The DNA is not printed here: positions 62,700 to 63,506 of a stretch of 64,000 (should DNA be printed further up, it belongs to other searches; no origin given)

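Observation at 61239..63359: Lipoprotein fusing a BamD-like domain to an LptA/OstA-like domain via a ~250-aa PAK-rich linker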

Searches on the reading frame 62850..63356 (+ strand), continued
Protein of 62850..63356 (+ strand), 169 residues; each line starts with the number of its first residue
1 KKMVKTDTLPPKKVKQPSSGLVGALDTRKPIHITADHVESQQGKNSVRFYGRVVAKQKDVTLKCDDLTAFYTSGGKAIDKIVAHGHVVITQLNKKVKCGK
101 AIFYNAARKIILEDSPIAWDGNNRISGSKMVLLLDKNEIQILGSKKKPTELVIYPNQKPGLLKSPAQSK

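Call 33: list_cluster_members(proteins=[P0029, P0031, P0039, P0053, P0075, P0101, P0128, P0135, P0152, P0026])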
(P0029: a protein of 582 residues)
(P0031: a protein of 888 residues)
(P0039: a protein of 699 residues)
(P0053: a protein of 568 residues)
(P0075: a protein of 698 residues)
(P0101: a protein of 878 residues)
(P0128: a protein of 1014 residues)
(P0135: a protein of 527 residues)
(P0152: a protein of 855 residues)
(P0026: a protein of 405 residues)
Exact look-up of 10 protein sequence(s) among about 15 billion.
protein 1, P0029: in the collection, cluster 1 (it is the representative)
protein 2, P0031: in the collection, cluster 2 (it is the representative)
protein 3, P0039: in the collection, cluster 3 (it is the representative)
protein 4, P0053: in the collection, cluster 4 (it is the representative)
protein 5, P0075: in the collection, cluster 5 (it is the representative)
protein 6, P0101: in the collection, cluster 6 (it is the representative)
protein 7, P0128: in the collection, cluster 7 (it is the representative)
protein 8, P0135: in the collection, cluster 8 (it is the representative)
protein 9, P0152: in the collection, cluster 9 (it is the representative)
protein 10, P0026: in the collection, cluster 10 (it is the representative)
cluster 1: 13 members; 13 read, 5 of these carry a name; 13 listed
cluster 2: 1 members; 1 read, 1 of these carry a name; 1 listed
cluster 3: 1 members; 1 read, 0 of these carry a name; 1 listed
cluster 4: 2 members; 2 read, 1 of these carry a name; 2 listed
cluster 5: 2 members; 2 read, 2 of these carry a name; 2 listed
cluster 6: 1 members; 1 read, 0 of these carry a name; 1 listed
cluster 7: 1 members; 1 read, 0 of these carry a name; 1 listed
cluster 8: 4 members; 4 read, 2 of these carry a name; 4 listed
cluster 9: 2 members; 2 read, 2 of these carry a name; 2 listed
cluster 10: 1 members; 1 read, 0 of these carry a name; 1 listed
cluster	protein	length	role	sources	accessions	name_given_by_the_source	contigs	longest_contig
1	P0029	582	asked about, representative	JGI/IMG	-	-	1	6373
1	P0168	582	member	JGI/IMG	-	outer membrane protein assembly factor BamD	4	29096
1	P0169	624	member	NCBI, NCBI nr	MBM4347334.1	MAG: lipopolysaccharide transport periplasmic protein LptA [Deltaproteobacteria bacterium] | lipopolysaccharide transport periplasmic protein LptA [Deltaproteobacteria bacterium]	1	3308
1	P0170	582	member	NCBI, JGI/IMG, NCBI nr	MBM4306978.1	MAG: lipopolysaccharide transport periplasmic protein LptA [Deltaproteobacteria bacterium] | lipopolysaccharide transport periplasmic protein LptA [Deltaproteobacteria bacterium]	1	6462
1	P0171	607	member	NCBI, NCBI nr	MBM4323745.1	MAG: outer membrane protein assembly factor BamD, partial [Deltaproteobacteria bacterium] | outer membrane protein assembly factor BamD [Deltaproteobacteria bacterium]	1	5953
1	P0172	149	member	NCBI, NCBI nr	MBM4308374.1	MAG: outer membrane protein assembly factor BamD, partial [Deltaproteobacteria bacterium] | outer membrane protein assembly factor BamD [Deltaproteobacteria bacterium]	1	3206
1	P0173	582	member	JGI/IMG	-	-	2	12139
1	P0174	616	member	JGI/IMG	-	-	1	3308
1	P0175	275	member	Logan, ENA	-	-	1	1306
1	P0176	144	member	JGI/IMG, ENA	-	-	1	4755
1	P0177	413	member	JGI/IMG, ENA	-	-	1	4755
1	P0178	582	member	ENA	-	-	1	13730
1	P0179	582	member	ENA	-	-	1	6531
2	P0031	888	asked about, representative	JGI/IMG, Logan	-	outer membrane protein assembly factor BamD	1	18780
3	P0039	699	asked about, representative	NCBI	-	-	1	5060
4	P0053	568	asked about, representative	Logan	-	-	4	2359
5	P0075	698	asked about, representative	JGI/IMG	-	outer membrane protein assembly factor BamD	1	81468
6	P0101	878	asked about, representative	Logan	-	-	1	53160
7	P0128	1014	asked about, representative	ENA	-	-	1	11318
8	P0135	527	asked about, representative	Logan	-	-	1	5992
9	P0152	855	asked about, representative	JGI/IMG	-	outer membrane protein assembly factor BamD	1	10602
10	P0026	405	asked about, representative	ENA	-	-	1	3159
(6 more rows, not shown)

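Call 38: find_encoding_contigs(protein=P0075, flank=10000, max_places=2)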
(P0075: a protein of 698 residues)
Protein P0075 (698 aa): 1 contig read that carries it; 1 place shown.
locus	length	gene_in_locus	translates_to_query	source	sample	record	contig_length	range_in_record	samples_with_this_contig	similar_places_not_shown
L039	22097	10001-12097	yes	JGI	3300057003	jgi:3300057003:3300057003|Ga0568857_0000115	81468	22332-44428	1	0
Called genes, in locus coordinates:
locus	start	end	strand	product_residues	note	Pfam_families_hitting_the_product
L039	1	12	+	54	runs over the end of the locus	-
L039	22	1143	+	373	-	PF01098:FTSW_RODA_SPOVE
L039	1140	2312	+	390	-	PF03033:Glyco_transf_28, PF04101:Glyco_tran_28_C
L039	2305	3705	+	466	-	PF01225:Mur_ligase, PF08245:Mur_ligase_M, PF02875:Mur_ligase_C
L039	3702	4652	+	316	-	PF01565:FAD_binding_4, PF02873:MurB_C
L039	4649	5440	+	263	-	PF08478:POTRA_1, PF03799:FtsQ_DivIB_C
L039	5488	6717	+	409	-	PF14450:FtsA, PF02491:SHS2_FTSA, PF06723:MreB_Mbl, PF06277:EutA, PF14450:FtsA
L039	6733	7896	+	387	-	PF00091:Tubulin, PF12327:FtsZ_C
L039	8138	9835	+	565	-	PF19864:Radical_SAM_N2, PF04055:Radical_SAM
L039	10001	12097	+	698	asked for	PF07719:TPR_2 (faint), PF13428:TPR_14 (faint), PF13512:TPR_18, PF13525:YfiO, PF13424:TPR_12 (weak), PF14559:TPR_19 (weak), PF13174:TPR_6 (weak), PF03968:LptD_N, +1 more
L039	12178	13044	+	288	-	PF01618:MotA_ExbB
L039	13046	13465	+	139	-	PF02472:ExbD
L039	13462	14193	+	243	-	PF13103:TonB_2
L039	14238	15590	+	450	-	PF04052:TolB_N, PF26550:Tricorn_2nd, PF26549:Tricorn_N (weak), PF07676:PD40, PF26549:Tricorn_N, PF26550:Tricorn_2nd, PF26549:Tricorn_N, PF07676:PD40, +5 more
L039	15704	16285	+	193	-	PF00691:OmpA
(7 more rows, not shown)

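Call 45: find_homologous_proteins(query=A2, max_evalue=1e-8)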
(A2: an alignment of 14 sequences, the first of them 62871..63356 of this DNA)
Query A2 (14 sequences) (162 aa, profile of the alignment): 40 proteins with E <= 1e-8 among 8000 candidates.
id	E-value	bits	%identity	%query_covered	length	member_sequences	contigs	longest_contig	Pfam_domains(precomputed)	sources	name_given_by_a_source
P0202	1.6e-81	289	78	92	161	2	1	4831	PF03968.20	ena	-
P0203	1.1e-80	286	72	90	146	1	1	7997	PF03968.20,PF13100.12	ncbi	-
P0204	2.4e-77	276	73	93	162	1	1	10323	PF03968.20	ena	-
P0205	1.8e-29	120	40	86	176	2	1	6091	PF03968.20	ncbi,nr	ncbi:MAG: lipopolysaccharide ABC transporter periplasmic protein LptA [Deltaproteobacteria bacterium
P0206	9.7e-29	118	36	87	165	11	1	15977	PF03968.20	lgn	-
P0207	1.4e-28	117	39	88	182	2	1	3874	PF03968.20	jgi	-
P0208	3.5e-25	106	37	89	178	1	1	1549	PF03968.20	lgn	-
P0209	1.5e-24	104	37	85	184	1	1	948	PF03968.20,PF13100.12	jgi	jgi:lipopolysaccharide export system protein LptA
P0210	1.9e-23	101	38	86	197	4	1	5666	PF03968.20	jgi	-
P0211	4.0e-23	100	34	85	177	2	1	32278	PF03968.20,PF13100.12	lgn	-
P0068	2.3e-22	97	36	74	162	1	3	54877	PF03968.20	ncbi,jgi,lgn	jgi:lipopolysaccharide export system protein LptA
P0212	4.8e-22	96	36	88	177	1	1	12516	PF03968.20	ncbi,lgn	-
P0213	1.3e-21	95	34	92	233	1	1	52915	PF03968.20,PF06835.19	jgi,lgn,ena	-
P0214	1.6e-21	94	32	83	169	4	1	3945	PF03968.20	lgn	-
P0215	2.7e-21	94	38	76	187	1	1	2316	PF03968.20,PF06835.19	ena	-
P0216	5.6e-21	93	38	75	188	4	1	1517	PF03968.20,PF06835.19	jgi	-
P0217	6.5e-21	92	36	89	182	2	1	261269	PF03968.20,PF06835.19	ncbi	ncbi:MAG: lipopolysaccharide transport periplasmic protein LptA [Thermodesulfobacteriota bacterium]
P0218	9.6e-21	92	37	93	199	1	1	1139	PF03968.20,PF06835.19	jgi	jgi:lipopolysaccharide export system protein LptA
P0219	2.3e-20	91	38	76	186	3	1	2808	PF03968.20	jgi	jgi:lipopolysaccharide export system protein LptA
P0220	1.3e-19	88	35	69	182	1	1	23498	PF03968.20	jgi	-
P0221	2.8e-16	77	33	79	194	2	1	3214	PF03968.20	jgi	jgi:lipopolysaccharide export system protein LptA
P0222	1.6e-15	75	41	62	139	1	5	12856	PF03968.20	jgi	jgi:lipopolysaccharide transport protein LptA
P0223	3.7e-15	74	32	81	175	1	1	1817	PF03968.20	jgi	jgi:lipopolysaccharide export system protein LptA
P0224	6.7e-15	73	35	61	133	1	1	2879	PF03968.20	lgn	-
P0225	3.6e-14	71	31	80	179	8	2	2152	PF03968.20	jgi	jgi:lipopolysaccharide export system protein LptA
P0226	5.1e-14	70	28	81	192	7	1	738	PF03968.20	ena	-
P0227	6.4e-14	70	29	79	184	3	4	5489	PF03968.20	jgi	jgi:lipopolysaccharide export system protein LptA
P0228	9.3e-14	69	31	82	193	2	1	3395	PF03968.20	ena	-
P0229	2.0e-13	68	34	67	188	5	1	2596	PF03968.20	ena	-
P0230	4.0e-13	67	35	61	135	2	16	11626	PF03968.20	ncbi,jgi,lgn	-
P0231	5.6e-13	67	28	78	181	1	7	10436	PF03968.20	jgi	jgi:lipopolysaccharide export system protein LptA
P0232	6.8e-12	63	29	81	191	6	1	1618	PF03968.20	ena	-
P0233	1.5e-11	62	28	83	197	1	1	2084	PF03968.20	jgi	jgi:lipopolysaccharide export system protein LptA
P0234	1.7e-11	62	28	85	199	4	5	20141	PF03968.20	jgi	jgi:lipopolysaccharide export system protein LptA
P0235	2.0e-11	62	35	56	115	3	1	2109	PF03968.20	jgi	jgi:lipopolysaccharide export system protein LptA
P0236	2.3e-11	61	28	80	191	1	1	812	PF03968.20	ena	-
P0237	4.8e-11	60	25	81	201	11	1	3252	PF03968.20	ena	-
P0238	1.6e-10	59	24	85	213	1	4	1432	PF03968.20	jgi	jgi:lipopolysaccharide export system protein LptA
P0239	2.0e-10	58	27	83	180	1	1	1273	PF03968.20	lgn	-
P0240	2.8e-9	55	29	78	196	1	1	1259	PF03968.20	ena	-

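Call 46: find_encoding_contigs(protein=P0204, flank=6000, max_places=2)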
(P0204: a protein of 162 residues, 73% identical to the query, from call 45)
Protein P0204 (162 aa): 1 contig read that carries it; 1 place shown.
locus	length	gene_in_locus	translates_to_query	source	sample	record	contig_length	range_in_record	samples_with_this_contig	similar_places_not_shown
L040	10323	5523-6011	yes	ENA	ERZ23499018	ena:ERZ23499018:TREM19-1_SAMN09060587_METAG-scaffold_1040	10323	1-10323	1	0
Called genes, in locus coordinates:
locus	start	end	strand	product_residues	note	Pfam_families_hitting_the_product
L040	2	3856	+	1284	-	?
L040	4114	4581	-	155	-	-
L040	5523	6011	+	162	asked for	PF03968:LptD_N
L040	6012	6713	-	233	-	PF00512:HisKA (weak)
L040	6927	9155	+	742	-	PF19312:NtrY_N (weak), PF00672:HAMP, PF00989:PAS, PF08448:PAS_4, PF12860:PAS_7 (faint), PF13426:PAS_9, PF00512:HisKA, PF02518:HATPase_c, +1 more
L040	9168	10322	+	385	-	?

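Call 47: find_encoding_contigs(protein=P0203, flank=6000, max_places=2)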
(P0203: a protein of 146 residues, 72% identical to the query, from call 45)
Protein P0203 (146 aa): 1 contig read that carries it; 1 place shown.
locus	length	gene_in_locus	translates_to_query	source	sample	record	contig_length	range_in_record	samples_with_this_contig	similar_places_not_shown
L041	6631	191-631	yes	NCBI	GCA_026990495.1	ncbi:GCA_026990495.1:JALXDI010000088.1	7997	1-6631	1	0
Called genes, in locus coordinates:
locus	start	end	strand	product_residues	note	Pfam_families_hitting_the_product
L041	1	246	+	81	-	?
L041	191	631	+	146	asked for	PF03968:LptD_N, PF13100:OstA_2 (weak)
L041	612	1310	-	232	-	-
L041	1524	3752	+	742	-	PF19312:NtrY_N (weak), PF00672:HAMP, PF00989:PAS (weak), PF08448:PAS_4, PF13188:PAS_8 (weak), PF13426:PAS_9, PF00512:HisKA, PF02518:HATPase_c, +2 more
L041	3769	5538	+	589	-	-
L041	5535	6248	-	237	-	PF02683:DsbD_TM, PF13386:DsbD_2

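Call 49: find_encoding_contigs(protein=P0206, flank=7000, max_places=2)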
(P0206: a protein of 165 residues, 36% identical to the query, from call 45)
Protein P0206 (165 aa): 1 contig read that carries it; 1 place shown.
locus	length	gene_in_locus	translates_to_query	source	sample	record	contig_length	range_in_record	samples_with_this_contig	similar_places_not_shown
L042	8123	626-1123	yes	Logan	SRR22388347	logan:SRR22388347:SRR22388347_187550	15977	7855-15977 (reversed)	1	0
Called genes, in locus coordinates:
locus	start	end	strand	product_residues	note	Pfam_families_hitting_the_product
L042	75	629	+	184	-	PF06835:LptC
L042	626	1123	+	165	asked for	PF03968:LptD_N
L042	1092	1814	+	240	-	PF00005:ABC_tran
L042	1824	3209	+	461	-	PF00309:Sigma54_AID, PF04963:Sigma54_CBD, PF04552:Sigma54_DBD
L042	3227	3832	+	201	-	PF02482:Ribosomal_S30AE, PF16321:Ribosom_S30AE_C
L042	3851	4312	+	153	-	PF00359:PTS_EIIA_2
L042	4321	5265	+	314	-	PF02603:Hpr_kinase_N, PF07475:Hpr_kinase_C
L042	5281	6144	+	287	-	PF03668:RapZ-like_N, PF22740:PapZ_C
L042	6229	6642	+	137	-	PF03610:EIIA-man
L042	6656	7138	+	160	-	PF03830:PTSIIB_sorb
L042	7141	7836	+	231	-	PF03609:EII-Sor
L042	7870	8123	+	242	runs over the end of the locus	PF03613:EIID-AGA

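Call 50: find_encoding_contigs(protein=P0217, flank=7000, max_places=2)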
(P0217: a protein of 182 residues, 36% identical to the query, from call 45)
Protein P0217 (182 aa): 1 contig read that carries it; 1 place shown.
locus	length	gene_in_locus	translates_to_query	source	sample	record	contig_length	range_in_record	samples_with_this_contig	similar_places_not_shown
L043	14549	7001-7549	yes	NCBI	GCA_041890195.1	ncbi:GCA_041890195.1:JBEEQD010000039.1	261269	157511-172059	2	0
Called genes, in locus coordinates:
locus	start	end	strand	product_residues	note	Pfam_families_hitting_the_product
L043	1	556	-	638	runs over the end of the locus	PF04773:FecR, PF20245:DUF6600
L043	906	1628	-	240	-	PF04366:Ysc84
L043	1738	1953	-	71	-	-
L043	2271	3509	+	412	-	PF01676:Metalloenzyme, PF10143:PhosphMutase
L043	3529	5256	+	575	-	PF06418:CTP_synth_N, PF00117:GATase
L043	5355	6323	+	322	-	PF01380:SIS, PF00571:CBS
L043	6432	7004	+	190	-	PF06835:LptC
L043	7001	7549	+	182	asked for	PF06835:LptC (faint), PF03968:LptD_N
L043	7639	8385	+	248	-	PF00005:ABC_tran, PF13304:AAA_21 (faint)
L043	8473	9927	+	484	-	PF00309:Sigma54_AID, PF04963:Sigma54_CBD, PF04552:Sigma54_DBD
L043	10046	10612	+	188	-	PF02482:Ribosomal_S30AE, PF16321:Ribosom_S30AE_C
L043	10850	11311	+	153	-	PF00359:PTS_EIIA_2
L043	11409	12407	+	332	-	PF02603:Hpr_kinase_N, PF07475:Hpr_kinase_C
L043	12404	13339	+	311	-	PF03668:RapZ-like_N, PF22740:PapZ_C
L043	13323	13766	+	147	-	PF03610:EIIA-man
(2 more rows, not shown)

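Call 51: find_encoding_contigs(protein=P0205, flank=7000, max_places=2)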
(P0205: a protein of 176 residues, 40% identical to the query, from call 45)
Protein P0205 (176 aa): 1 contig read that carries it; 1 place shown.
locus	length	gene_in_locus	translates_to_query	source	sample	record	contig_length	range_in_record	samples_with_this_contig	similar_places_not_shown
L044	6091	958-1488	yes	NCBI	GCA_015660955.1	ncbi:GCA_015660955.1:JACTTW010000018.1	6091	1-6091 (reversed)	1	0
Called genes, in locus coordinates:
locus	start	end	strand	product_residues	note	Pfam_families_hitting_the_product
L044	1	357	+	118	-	PF08282:Hydrolase_3 (weak)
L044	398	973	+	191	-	PF06835:LptC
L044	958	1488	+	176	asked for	PF03968:LptD_N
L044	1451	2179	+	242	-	PF00005:ABC_tran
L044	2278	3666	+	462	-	PF00309:Sigma54_AID, PF04963:Sigma54_CBD, PF04552:Sigma54_DBD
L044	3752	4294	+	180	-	PF02482:Ribosomal_S30AE, PF16321:Ribosom_S30AE_C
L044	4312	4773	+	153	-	PF00359:PTS_EIIA_2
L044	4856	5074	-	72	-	PF01176:eIF-1a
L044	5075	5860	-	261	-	PF00557:Peptidase_M24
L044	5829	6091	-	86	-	PF05191:ADK_lid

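Call 58: find_encoding_contigs(protein=P0212, flank=6000, max_places=3)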
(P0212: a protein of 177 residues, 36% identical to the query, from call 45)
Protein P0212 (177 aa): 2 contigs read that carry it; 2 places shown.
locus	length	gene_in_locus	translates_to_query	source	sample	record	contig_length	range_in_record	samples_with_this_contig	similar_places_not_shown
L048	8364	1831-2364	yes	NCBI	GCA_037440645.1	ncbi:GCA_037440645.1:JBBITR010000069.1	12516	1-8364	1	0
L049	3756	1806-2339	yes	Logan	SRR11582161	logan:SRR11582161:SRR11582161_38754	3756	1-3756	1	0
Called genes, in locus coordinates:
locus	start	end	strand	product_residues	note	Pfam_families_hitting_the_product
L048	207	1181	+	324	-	PF01380:SIS, PF00571:CBS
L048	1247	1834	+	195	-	PF06835:LptC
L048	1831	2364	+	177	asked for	PF03968:LptD_N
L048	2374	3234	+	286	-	PF00005:ABC_tran, PF13304:AAA_21 (faint)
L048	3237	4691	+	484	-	PF00309:Sigma54_AID, PF04963:Sigma54_CBD, PF04552:Sigma54_DBD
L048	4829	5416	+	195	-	PF02482:Ribosomal_S30AE, PF16321:Ribosom_S30AE_C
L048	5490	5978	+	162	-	PF00359:PTS_EIIA_2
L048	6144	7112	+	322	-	PF02603:Hpr_kinase_N, PF07475:Hpr_kinase_C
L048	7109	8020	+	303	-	PF03668:RapZ-like_N, PF22740:PapZ_C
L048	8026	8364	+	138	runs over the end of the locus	PF03610:EIIA-man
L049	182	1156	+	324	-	PF01380:SIS, PF00571:CBS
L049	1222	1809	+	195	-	PF06835:LptC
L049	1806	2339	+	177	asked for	PF03968:LptD_N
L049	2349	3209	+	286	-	PF00005:ABC_tran, PF13304:AAA_21 (faint)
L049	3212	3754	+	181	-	?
